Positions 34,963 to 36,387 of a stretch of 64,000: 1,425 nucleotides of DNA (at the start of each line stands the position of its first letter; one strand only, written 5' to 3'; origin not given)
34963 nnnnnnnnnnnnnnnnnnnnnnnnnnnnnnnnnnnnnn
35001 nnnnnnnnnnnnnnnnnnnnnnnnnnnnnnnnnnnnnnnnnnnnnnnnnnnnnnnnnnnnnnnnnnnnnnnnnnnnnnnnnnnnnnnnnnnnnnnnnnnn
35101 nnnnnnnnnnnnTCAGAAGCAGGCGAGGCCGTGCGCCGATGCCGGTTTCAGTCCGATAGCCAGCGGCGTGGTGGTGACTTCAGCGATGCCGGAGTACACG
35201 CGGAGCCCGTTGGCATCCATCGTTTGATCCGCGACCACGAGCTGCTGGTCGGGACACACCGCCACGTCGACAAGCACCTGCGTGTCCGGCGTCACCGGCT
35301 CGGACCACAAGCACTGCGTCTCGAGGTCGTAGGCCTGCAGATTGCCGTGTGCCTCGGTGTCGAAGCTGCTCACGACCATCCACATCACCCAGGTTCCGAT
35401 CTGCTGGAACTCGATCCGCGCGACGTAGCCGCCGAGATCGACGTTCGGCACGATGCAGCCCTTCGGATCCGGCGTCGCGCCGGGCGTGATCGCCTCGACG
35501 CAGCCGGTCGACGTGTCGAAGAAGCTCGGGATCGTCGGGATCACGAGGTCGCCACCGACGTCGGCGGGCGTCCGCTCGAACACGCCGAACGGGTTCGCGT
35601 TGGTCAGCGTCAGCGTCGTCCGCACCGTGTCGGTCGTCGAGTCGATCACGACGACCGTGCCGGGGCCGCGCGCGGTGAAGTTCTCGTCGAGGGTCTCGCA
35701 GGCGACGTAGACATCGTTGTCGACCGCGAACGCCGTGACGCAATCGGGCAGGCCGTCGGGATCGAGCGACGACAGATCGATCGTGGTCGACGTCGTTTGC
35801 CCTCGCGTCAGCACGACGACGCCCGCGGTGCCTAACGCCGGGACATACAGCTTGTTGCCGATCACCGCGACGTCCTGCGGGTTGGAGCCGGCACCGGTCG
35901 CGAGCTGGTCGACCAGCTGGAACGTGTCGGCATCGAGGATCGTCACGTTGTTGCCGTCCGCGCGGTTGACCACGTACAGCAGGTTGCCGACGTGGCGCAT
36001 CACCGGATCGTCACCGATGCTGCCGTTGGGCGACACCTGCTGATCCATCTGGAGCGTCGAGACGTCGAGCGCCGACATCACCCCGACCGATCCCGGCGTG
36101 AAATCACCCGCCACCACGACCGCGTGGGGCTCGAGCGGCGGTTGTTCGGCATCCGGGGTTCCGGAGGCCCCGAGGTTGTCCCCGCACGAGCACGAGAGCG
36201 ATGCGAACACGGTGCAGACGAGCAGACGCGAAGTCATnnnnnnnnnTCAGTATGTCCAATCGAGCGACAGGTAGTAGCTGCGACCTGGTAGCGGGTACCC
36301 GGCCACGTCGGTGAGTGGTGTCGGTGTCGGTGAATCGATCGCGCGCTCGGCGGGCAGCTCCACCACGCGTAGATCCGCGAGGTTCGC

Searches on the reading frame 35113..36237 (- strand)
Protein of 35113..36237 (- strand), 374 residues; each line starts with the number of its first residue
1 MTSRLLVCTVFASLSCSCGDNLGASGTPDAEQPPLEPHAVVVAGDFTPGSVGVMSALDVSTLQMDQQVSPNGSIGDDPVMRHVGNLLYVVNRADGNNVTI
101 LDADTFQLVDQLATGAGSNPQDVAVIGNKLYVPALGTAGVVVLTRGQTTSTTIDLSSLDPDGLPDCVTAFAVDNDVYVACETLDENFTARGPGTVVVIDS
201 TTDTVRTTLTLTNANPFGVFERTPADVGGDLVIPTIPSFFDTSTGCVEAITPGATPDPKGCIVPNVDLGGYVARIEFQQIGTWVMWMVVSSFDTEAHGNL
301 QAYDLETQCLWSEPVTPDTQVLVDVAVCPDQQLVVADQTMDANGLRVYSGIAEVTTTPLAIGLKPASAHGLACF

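Call 5: search_protein_families(library=pfam, proteins=[window:35113-36237:-])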
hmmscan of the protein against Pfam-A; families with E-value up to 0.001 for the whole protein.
window:35113-36237:- (374 aa): 0 families

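Call 6: search_protein_families(library=ncbifam, proteins=[window:35113-36237:-], max_evalue=0.01)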
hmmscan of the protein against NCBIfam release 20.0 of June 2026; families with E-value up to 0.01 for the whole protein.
window:35113-36237:- (374 aa): 2 families
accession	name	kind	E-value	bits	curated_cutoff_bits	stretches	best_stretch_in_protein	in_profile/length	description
TIGR03866.1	PQQ_ABC_repeats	subfamily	0.0021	17.2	287.3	1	57-210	68-206/310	PQQ-dependent catabolism-associated beta-propeller protein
NF052280.1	7_blade_YncE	equivalog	0.0033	16.3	400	0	50-212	53-211/338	7-bladed beta-propeller protein YncE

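Call 23: find_homologous_proteins(query=window:35113-36237:-, max_evalue=0.00001)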
Query window:35113-36237:- (374 aa): 679 proteins with E <= 0.00001 among 7158 candidates; the best 120 are listed.
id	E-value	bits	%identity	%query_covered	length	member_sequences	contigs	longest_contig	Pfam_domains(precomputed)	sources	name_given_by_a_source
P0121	2.2e-190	651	79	100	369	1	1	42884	-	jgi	-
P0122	6.4e-148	511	66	90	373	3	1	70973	-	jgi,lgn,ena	-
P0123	1.4e-147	510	63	100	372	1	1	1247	-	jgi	jgi:DNA-binding beta-propeller fold protein YncE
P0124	1.6e-147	510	63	100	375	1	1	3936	-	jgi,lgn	jgi:hypothetical protein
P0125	2.6e-147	509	66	96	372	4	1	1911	-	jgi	-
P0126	2.4e-146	506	66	90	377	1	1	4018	-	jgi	jgi:hypothetical protein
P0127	2.9e-141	489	65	90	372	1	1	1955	-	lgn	-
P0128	6.6e-141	488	67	89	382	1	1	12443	-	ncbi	-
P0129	8.6e-141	487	61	95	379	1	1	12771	-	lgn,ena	-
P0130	2.9e-140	486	61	97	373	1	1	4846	-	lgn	-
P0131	3.7e-140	485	61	100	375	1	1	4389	-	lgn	-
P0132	4.9e-140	485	63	95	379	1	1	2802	-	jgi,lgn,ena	-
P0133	7.2e-140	484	62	97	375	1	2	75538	-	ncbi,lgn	-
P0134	1.4e-139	483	62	95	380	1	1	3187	-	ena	-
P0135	2.0e-139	483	60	100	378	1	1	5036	-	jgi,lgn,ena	-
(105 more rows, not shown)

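Call 26: search_solved_structures(query=A2, max_evalue=1)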
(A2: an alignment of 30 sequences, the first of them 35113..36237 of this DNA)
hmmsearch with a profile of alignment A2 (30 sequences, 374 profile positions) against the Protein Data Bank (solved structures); distinct sequences matched with E-value up to 1: 5.
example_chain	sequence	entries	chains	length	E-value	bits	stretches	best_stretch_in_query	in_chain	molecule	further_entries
1l0q_A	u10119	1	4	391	1e-05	27.9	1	53-148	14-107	Surface layer protein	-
9dx2_H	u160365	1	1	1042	0.0019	20.4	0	289-353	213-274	GATOR2 complex protein WDR24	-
5c2v_B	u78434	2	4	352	0.057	15.5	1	83-179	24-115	HYDRAZINE SYNTHASE BETA SUBUNIT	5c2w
6tv2_A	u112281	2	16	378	0.28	13.2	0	124-208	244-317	Protein NirF | Protein NirF,Protein NirF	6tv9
3vgz_A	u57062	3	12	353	0.4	12.7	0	83-133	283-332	Uncharacterized protein YncE | PQQ-dependent catabolism-associated beta-propeller protein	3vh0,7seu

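Call 32: predict_structure(alignment_id=A2)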
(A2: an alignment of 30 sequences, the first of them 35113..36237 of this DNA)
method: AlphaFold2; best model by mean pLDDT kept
length: 374 residues; sequences in the alignment: 30
mean_pLDDT: 88.7   pTM: 0.85
mean pLDDT of the five models: 88.7, 88.6, 88.3, 87.6, 87.0
residues with pLDDT >= 90: 269; 70-90: 69; 50-70: 6; < 50: 30
segments of 3 or more residues with pLDDT < 50: 1-11, 13-31
pLDDT, mean of each block of 10 residues (from residue 1): 39 43 41 77 90 95 95 91 94 86 95 86 96 89 94 92 92 97 84 96 97 93 96 93 95 97 97 96 97 89 97 94 96 94 92 95 90 94
secondary structure, 60 per line:
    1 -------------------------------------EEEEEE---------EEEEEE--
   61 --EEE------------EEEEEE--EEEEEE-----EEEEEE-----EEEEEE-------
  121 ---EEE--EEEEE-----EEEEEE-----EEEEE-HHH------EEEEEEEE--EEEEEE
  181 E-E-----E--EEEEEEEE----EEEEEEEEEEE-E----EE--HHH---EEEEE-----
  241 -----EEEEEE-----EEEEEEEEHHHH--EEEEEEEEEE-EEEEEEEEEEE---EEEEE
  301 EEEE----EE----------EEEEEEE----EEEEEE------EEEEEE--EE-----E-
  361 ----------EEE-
elements in order: E38-43 E53-58 E63-65 E78-83 E86-91 E97-102 E108-113 E124-126 E129-133 E139-144 E150-154 E165-172 E175-181 E192-199 E204-214 E231-235 E246-251 E257-264 H265-268 E271-280 E282-292 E296-304 E321-327 E332-337 E344-349 E371-373

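Call 34: fold_search(model_id=the predicted structure, library=pdb)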
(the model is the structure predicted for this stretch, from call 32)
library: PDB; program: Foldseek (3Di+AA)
matches with E <= 10: 1517; with E <= 0.001: 879
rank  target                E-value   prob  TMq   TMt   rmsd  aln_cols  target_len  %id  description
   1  8bai_A                1.7e-13  1.00  0.62  0.72   5.0       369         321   14  The surface-exposed lipo-protein of BtuG2 in complex with cyanocobalamin. (released 2023-10-25)
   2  8bai_B                2.9e-13  1.00  0.61  0.70   5.1       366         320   14  The surface-exposed lipo-protein of BtuG2 in complex with cyanocobalamin. (released 2023-10-25)
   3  8bn0                  5.4e-13  1.00  0.63  0.68   5.0       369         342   13  Bacteroides thetaiotaomicron surface protein BT1954 bound to (released 2023-08-16)
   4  8okv_D                9.5e-13  1.00  0.66  0.75   4.7       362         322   13  lipoprotein BT2095 from Bacteroides thetaiotamicron bound to cyanocobalamin CnCbl (released 2023-09-20)
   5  8bmz_B                1.2e-12  1.00  0.63  0.70   4.9       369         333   14  Bacteroides thetaiotaomicron surface lipoprotein BT1954 bound to adenosylcobalamin (released 2023-08-16)
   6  8bmx_D                1.5e-12  1.00  0.65  0.71   4.8       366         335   14  Bacteroides thetaiotaomicron B12 TonB dependent transporter in complex with a surface lipoprotein (released 2023-09-20)
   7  8bmz_A                1.7e-12  1.00  0.62  0.69   5.0       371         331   14  Bacteroides thetaiotaomicron surface lipoprotein BT1954 bound to adenosylcobalamin (released 2023-08-16)
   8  8okv_C                2.5e-12  1.00  0.65  0.73   4.4       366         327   14  lipoprotein BT2095 from Bacteroides thetaiotamicron bound to cyanocobalamin CnCbl (released 2023-09-20)
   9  8bmy_A                2.5e-12  1.00  0.63  0.70   4.9       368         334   15  Bacteroides thetaiotaomicron surface lipoprotein bound to cyanocobalamin (released 2023-08-16)
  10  8okv_A                2.6e-12  1.00  0.65  0.74   5.0       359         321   13  lipoprotein BT2095 from Bacteroides thetaiotamicron bound to cyanocobalamin CnCbl (released 2023-09-20)
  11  3dsm                  2.6e-12  1.00  0.64  0.72   4.9       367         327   14  Crystal structure of the surface layer protein BACUNI_02894 from Bacteroides uniformis, Northeast Structural Genomics Co (released 2008-09-09)
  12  8okv_B                5.6e-12  1.00  0.65  0.72   4.7       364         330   13  lipoprotein BT2095 from Bacteroides thetaiotamicron bound to cyanocobalamin CnCbl (released 2023-09-20)
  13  8p97_B                5.3e-11  1.00  0.64  0.71   4.8       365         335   14  BtuB3G3 bound to cyanocobalamin with disordered EL8 (released 2023-08-16)
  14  8ptf                  1.2e-10  1.00  0.61  0.66   4.8       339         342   12  The surface-exposed lipo-protein of BtuG2 in complex with cyanocobalamin. (released 2024-07-24)
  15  8ptd                  1.5e-10  1.00  0.62  0.67   5.0       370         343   10  The surface-exposed lipo-protein of BtuG1 in complex with cyanocobalamin. (released 2024-07-24)
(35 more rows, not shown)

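Call 58: list_cluster_members(proteins=[P0001, window:35113-36237:-])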
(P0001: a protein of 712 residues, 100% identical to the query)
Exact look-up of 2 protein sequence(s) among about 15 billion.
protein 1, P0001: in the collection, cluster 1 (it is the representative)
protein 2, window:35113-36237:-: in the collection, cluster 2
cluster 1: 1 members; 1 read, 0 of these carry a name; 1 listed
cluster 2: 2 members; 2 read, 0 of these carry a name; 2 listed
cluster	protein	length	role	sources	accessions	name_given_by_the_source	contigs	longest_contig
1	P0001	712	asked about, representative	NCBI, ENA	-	-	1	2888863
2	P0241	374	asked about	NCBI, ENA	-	-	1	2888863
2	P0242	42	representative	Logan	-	-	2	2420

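Call 67: search_protein_families(library=ncbifam, alignment_id=A2, max_evalue=1)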
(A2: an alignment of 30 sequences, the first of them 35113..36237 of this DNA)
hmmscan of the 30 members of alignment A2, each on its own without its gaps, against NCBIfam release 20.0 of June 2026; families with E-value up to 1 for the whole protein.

A. member 1, window:35113-36237:- (374 aa): 3 families
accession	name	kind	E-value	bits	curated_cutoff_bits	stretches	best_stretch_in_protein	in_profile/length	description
TIGR03866.1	PQQ_ABC_repeats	subfamily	0.0021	17.2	287.3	1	57-210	68-206/310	PQQ-dependent catabolism-associated beta-propeller protein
NF052280.1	7_blade_YncE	equivalog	0.0033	16.3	400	1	50-212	53-211/338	7-bladed beta-propeller protein YncE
TIGR02276.1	beta_rpt_yvtn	repeat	0.028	14.4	27.85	2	193-219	14-39/42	beta-propeller repeat protein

B. families by the number of members that match (of 30 scanned): 10 families
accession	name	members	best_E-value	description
TIGR02276.1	beta_rpt_yvtn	25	3.1e-10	beta-propeller repeat protein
NF052280.1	7_blade_YncE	19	6.6e-05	7-bladed beta-propeller protein YncE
TIGR03866.1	PQQ_ABC_repeats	17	9.7e-05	PQQ-dependent catabolism-associated beta-propeller protein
TIGR02838.1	spore_V_AC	4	0.0032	stage V sporulation protein AC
NF052340.1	hydrazine_beta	2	0.032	hydrazine synthase subunit beta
NF053768.1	CIS12_fam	2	0.16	CIS12 family contractile injection system protein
NF047847.2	SS_mature_LptM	2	0.53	LPS translocon maturation chaperone LptM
NF009996.0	PRK13466.1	1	0.09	F0F1 ATP synthase subunit C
NF005363.0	PRK06876.1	1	0.11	F0F1 ATP synthase subunit C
NF004864.0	PRK06224.1-1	1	0.16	citryl-CoA lyase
